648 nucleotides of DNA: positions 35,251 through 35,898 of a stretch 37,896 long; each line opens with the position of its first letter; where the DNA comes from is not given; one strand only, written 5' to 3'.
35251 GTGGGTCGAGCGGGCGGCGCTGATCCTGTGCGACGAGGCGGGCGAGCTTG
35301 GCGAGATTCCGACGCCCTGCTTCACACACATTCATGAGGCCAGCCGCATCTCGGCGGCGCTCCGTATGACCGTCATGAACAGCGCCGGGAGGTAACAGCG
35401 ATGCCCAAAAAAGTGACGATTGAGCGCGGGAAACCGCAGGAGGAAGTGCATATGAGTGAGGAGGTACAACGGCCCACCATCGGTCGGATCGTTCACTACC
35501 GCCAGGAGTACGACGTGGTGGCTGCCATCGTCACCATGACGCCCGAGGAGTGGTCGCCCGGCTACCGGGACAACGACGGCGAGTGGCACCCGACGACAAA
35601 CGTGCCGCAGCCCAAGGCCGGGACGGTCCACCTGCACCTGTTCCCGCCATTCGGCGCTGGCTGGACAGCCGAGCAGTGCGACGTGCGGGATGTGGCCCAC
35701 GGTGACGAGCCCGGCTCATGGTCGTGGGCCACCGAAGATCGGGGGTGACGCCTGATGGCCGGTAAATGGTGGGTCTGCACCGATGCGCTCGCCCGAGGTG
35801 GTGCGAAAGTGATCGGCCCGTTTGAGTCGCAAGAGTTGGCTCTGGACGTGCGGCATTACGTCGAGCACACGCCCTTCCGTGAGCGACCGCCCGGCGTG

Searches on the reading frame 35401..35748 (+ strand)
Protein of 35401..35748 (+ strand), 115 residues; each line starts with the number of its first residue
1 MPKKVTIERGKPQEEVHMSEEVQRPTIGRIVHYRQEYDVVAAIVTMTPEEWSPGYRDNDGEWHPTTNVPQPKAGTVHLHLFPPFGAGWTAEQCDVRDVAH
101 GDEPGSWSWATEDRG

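Call 40: search_protein_families(library=phrogs, proteins=[window:35401-35748:+], max_evalue=0.00001)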
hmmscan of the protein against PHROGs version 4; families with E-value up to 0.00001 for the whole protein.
window:35401-35748:+ (115 aa): 1 family
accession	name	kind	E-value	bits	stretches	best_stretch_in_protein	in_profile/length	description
phrog_2293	-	unknown function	2.3e-06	28.8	1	22-110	3-74/244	-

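Call 41: search_protein_families(library=pfam, proteins=[window:35401-35748:+], max_evalue=0.001)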
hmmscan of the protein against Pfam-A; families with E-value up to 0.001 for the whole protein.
window:35401-35748:+ (115 aa): 0 families
